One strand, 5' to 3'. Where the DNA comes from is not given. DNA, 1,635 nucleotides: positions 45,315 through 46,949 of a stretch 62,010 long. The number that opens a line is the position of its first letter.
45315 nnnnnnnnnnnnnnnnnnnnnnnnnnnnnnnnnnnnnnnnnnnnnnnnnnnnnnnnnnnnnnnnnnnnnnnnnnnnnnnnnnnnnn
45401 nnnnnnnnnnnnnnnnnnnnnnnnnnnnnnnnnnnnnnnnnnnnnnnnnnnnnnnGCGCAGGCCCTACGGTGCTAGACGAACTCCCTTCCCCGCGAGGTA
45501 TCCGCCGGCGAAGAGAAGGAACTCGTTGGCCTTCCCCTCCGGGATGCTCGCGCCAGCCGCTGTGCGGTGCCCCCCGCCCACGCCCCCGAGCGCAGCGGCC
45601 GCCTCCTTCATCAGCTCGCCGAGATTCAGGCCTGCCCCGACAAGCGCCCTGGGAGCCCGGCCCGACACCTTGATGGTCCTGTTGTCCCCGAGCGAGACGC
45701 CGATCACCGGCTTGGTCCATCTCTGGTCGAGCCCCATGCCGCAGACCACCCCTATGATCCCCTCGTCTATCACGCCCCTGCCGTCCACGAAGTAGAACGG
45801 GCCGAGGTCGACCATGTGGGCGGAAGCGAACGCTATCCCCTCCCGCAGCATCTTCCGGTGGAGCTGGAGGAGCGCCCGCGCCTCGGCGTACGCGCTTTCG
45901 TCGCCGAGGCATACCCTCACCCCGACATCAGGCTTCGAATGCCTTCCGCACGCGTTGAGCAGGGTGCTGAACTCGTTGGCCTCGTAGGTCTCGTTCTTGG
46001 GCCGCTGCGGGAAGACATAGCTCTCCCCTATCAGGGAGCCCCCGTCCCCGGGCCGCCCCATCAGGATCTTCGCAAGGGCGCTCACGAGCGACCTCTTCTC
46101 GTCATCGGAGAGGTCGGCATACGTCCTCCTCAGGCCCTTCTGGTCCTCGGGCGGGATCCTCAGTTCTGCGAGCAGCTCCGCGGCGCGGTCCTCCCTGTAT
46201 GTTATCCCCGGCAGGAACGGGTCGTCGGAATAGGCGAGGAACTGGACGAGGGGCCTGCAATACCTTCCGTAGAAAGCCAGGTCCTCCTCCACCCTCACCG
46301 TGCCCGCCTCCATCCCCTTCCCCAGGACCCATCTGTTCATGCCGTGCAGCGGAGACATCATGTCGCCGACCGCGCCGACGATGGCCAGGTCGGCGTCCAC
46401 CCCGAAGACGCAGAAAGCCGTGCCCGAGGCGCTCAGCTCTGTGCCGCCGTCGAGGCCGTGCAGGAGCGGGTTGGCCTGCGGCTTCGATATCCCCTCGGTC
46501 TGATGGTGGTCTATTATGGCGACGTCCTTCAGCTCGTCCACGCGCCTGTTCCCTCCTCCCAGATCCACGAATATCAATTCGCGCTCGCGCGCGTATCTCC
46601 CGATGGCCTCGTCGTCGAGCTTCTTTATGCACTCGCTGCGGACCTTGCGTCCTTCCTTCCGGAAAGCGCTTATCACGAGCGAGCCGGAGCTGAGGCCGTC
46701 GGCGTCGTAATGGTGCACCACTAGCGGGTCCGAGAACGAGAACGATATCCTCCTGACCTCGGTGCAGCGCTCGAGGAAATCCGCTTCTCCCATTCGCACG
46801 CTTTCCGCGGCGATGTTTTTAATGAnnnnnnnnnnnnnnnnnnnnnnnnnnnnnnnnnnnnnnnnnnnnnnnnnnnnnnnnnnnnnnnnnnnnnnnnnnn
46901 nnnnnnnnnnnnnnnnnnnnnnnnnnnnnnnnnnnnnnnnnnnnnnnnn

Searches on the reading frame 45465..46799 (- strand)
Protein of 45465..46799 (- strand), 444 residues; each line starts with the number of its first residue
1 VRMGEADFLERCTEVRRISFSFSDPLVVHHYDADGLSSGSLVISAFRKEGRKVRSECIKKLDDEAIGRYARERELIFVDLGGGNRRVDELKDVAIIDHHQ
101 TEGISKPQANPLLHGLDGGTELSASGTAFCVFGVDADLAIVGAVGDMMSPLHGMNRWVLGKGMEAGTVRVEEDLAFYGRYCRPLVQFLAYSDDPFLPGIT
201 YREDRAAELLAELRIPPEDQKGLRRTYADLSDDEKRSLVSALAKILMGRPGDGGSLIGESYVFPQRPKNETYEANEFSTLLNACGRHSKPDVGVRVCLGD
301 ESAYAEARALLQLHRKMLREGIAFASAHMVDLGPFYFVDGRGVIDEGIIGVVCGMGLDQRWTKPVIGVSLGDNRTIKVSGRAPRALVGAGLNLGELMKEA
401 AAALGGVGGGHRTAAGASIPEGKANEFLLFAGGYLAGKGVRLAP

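Call 22: search_protein_families(library=pfam, proteins=[window:45465-46799:-], max_evalue=0.001)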
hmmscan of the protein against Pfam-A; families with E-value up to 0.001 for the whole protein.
window:45465-46799:- (444 aa): 3 families
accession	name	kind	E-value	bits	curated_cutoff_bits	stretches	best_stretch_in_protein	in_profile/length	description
PF21763.2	DHH_CID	-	6.7e-16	58.9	27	1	176-247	1-71/84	DHH-CID domain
PF02272.25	DHHA1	-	4.1e-15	56.5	25.9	1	343-431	12-96/102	DHHA1 domain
PF01368.27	DHH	-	2e-06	28.5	28.1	1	26-127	3-97/125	DHH family, N-terminal domain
